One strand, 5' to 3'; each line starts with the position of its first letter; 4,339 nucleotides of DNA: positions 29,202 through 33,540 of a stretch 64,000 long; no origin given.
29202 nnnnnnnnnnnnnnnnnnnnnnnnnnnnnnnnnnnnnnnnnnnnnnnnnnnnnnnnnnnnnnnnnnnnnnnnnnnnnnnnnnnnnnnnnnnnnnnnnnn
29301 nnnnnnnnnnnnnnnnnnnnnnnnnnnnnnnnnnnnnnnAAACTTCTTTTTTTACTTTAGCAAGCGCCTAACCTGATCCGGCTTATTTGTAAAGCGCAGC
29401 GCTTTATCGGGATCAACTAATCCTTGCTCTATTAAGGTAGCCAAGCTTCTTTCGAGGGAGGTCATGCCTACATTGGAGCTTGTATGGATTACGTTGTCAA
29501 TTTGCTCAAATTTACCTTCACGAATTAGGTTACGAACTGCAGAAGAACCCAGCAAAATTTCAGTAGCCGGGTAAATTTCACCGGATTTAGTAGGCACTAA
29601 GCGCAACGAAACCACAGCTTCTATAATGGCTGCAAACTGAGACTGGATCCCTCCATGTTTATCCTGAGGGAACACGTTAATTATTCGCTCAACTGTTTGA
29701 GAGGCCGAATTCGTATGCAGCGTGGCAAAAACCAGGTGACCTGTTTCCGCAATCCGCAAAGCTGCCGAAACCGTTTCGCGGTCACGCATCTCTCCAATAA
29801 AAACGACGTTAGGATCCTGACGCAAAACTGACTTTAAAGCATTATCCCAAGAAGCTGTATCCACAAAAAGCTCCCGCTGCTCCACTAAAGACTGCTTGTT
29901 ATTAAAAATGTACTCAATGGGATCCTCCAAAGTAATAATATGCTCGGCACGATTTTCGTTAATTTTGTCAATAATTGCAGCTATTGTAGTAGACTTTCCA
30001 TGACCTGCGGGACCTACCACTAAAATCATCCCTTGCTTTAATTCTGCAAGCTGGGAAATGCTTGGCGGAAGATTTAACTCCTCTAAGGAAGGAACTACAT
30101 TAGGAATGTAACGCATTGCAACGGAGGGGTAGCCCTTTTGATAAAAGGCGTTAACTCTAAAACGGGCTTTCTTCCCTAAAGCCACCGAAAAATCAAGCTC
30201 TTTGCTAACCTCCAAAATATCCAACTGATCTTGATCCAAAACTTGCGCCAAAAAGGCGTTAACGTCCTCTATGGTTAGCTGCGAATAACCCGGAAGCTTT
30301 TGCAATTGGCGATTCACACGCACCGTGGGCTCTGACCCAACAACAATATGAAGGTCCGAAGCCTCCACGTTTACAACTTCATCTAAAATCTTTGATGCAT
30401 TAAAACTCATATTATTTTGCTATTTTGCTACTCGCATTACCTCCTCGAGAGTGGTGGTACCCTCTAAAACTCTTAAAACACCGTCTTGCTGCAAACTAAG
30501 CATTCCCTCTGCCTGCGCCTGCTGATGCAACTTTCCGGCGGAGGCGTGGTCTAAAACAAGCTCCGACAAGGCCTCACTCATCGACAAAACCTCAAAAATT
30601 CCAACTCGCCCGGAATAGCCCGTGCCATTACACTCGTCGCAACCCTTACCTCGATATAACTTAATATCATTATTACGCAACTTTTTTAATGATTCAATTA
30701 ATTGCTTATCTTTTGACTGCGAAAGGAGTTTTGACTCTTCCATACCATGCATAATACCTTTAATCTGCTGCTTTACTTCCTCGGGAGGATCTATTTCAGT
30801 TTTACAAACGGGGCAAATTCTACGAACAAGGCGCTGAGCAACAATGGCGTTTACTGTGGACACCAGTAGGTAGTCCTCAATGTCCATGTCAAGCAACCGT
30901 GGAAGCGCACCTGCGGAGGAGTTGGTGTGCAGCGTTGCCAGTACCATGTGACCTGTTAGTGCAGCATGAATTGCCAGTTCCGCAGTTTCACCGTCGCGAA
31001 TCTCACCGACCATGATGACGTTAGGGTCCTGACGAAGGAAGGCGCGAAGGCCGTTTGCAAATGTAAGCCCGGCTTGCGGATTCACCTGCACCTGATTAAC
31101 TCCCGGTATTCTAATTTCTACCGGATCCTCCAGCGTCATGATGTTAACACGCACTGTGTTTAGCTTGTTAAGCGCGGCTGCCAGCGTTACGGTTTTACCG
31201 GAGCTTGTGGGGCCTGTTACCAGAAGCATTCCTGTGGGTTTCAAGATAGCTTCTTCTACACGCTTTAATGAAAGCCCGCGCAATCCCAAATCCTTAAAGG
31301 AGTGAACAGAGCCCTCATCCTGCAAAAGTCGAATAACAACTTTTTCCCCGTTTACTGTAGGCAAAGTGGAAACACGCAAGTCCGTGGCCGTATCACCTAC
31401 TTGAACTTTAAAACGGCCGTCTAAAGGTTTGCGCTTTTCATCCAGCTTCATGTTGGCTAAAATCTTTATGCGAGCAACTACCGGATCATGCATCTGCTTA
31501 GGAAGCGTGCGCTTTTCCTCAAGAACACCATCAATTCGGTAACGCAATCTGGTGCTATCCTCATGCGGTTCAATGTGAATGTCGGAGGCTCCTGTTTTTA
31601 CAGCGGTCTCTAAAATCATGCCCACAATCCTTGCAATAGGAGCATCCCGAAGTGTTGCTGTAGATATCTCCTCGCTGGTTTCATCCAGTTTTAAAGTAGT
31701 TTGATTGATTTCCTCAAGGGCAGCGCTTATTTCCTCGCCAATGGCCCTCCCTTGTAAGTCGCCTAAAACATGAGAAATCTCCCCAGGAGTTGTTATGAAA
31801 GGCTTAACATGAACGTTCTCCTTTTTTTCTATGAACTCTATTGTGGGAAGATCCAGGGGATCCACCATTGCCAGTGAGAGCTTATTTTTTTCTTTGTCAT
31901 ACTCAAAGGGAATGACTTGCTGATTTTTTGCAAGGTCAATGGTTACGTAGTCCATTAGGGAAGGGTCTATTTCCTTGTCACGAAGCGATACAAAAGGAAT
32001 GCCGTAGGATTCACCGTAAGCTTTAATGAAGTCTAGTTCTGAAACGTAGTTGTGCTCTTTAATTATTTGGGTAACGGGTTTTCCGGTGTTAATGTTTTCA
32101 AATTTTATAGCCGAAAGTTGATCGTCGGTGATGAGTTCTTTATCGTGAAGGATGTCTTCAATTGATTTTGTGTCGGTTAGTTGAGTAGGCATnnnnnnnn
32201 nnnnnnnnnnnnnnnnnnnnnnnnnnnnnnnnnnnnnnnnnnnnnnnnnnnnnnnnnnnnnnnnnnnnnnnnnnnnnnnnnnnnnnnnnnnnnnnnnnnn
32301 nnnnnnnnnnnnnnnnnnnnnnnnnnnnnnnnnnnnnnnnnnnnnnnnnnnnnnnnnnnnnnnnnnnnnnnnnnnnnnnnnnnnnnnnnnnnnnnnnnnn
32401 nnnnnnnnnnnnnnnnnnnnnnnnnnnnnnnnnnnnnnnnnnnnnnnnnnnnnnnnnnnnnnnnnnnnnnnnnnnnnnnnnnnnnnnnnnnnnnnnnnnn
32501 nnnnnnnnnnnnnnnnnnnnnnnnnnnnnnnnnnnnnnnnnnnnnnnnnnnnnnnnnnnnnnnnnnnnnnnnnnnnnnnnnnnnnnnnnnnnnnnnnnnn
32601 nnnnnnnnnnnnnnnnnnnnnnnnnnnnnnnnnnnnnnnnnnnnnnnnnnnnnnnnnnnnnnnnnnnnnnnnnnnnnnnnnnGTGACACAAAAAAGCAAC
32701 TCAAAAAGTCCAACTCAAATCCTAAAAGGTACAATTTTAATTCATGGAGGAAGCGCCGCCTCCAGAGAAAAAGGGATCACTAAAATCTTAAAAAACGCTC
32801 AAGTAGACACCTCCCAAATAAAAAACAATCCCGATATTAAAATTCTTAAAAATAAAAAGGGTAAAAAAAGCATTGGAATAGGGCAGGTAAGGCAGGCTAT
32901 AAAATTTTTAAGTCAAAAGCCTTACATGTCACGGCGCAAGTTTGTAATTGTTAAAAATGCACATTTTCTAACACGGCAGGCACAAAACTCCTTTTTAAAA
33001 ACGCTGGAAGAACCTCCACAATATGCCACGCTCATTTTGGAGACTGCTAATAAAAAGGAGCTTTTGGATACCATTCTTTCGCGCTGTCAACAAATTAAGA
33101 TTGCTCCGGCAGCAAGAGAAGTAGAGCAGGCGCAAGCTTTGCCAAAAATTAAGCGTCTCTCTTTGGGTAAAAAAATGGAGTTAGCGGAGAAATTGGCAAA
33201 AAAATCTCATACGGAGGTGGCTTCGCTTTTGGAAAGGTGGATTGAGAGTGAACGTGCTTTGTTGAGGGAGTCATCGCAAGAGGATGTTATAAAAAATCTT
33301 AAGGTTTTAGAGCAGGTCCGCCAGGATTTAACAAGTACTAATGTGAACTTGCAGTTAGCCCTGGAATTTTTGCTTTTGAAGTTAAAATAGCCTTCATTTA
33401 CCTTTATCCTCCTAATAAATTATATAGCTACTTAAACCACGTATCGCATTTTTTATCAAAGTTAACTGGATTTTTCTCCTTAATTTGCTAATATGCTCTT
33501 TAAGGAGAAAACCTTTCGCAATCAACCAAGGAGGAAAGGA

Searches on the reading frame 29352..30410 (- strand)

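Call 48: search_protein_families(library=pfam, proteins=[window:29352-30410:-], max_evalue=0.01)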
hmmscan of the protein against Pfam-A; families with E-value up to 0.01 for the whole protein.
window:29352-30410:- (352 aa): 10 families
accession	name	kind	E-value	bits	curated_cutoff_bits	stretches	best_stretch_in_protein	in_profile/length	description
PF00437.27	T2SSE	-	3.4e-42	144.9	24.9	1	6-273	13-279/370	Type II/IV secretion system protein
PF25199.1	nSTAND_NTPase5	-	0.00013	22.3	34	1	123-212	38-136/145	Novel STAND NTPase 5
PF13191.12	AAA_16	-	0.00075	20.5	32.6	1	127-214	25-120/167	AAA ATPase domain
PF13604.12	AAA_30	-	0.00095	19.4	27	0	119-153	11-45/191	AAA domain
PF13401.12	AAA_22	-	0.0011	19.7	27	1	125-164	4-33/130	AAA domain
PF13245.12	AAA_19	-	0.0027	18.3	25.1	1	123-156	8-41/134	AAA domain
PF00005.33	ABC_tran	-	0.0049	17.9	25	1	128-209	13-80/137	ABC transporter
PF13173.12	AAA_14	-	0.0052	17.2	27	0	127-219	3-82/129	AAA domain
PF01926.29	MMR_HSR1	-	0.007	16.9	21.9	0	129-230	2-82/113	50S ribosome-binding GTPase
PF12775.13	AAA_7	-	0.009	16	25.8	0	106-159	14-67/181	P-loop containing dynein motor region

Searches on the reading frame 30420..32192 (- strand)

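Call 48: search_protein_families(library=pfam, proteins=[window:30420-32192:-], max_evalue=0.01)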
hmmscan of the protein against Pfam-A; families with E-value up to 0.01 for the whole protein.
window:30420-32192:- (590 aa): 3 families
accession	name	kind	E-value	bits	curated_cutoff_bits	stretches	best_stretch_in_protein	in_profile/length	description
PF00437.27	T2SSE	-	2.2e-126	421.9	24.9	1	182-587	4-370/370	Type II/IV secretion system protein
PF05157.20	MshEN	-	2.2e-16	60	23.1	1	63-150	1-87/90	MshEN domain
PF13401.12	AAA_22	-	0.0066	17.2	27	0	320-357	5-47/130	AAA domain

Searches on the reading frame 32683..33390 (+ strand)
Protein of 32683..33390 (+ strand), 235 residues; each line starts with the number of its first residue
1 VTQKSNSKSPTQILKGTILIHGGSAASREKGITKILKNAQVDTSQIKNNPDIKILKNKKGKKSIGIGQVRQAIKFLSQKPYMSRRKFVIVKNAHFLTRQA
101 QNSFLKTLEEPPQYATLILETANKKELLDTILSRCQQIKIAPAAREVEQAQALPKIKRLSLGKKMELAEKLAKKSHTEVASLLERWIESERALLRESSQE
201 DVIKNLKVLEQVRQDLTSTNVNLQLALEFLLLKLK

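Call 52: search_protein_families(library=pfam, proteins=[window:32683-33390:+], max_evalue=0.001)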
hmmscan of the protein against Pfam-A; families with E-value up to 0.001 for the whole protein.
window:32683-33390:+ (235 aa): 2 families
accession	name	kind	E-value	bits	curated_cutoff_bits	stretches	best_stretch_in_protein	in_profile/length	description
PF13177.12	DNA_pol3_delta2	-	6.5e-29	101.4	27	1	45-142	64-159/161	DNA polymerase III, delta subunit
PF06144.19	DNA_pol3_delta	-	0.00016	22.1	21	1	71-125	44-104/124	DNA polymerase III, delta subunit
